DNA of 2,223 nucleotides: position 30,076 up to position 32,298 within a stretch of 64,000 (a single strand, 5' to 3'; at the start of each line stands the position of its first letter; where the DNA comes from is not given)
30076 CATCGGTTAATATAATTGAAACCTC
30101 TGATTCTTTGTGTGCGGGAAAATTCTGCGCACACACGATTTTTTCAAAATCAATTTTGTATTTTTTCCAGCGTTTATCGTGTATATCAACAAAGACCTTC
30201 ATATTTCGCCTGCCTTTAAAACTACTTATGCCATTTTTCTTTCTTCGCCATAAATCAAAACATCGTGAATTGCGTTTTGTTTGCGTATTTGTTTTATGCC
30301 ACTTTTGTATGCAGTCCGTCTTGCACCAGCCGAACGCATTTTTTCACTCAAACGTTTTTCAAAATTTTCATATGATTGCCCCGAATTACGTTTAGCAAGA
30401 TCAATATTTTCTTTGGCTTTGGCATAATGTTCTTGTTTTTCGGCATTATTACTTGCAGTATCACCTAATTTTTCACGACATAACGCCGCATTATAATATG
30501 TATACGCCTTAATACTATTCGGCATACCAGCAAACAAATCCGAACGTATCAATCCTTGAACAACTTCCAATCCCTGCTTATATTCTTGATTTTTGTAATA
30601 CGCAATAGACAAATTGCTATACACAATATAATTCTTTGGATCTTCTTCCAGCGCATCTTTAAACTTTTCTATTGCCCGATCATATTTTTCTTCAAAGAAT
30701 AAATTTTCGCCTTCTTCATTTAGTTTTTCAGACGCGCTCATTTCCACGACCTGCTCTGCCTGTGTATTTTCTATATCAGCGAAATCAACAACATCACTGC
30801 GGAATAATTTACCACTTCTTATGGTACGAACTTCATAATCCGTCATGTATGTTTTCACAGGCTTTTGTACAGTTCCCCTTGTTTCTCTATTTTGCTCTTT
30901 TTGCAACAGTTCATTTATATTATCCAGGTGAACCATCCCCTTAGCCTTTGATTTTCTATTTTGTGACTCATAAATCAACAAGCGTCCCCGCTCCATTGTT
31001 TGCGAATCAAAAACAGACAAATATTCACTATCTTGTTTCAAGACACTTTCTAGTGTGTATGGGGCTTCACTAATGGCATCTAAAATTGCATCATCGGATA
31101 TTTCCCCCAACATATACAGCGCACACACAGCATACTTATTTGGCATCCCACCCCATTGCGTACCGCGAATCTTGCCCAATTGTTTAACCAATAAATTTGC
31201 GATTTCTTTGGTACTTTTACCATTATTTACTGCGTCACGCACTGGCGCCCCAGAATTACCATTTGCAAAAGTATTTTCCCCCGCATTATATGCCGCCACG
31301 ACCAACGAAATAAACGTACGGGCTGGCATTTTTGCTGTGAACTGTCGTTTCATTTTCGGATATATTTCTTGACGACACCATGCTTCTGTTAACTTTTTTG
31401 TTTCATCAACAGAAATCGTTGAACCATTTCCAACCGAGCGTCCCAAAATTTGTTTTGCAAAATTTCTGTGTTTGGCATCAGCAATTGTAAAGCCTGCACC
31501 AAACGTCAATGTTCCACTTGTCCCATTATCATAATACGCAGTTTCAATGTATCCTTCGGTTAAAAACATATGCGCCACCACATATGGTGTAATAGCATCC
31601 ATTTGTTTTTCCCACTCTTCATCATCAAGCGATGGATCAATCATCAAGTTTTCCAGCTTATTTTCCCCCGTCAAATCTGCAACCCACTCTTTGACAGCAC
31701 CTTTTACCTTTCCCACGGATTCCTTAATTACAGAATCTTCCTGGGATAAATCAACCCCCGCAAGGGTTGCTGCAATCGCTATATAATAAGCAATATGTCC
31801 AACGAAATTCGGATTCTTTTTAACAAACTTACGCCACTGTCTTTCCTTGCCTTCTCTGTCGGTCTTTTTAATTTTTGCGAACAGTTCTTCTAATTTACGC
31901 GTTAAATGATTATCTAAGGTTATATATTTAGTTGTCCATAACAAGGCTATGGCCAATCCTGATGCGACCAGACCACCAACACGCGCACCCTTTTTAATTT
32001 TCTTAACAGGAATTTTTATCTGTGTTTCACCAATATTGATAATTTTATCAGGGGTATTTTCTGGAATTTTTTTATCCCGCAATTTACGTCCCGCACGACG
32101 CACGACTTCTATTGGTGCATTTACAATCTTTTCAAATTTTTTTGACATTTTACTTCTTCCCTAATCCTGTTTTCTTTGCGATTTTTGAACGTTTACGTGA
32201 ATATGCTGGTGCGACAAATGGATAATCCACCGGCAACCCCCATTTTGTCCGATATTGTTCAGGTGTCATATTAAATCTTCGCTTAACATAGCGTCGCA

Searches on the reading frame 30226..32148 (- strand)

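Call 27: search_protein_families(library=pfam, proteins=[window:30226-32148:-], max_evalue=0.001)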
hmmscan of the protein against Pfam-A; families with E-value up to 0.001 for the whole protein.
window:30226-32148:- (640 aa): 6 families
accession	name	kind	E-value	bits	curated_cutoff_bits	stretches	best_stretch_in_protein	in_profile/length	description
PF14559.12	TPR_19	-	4.8e-07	30.4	25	1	486-535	4-53/68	Tetratricopeptide repeat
PF00959.24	Phage_lysozyme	-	2.9e-06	28.1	22.3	1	198-317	4-101/125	Phage lysozyme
PF13414.12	TPR_11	-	2.3e-05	24.4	26.8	1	486-520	7-41/42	TPR repeat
PF07719.23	TPR_2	-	4.3e-05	23.8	27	0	476-506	4-34/34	Tetratricopeptide repeat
PF13431.12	TPR_17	-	0.00013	22.4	24.4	0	496-526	2-32/34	Tetratricopeptide repeat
PF13432.12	TPR_16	-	0.0002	22.1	32.7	1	479-535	3-59/65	Tetratricopeptide repeat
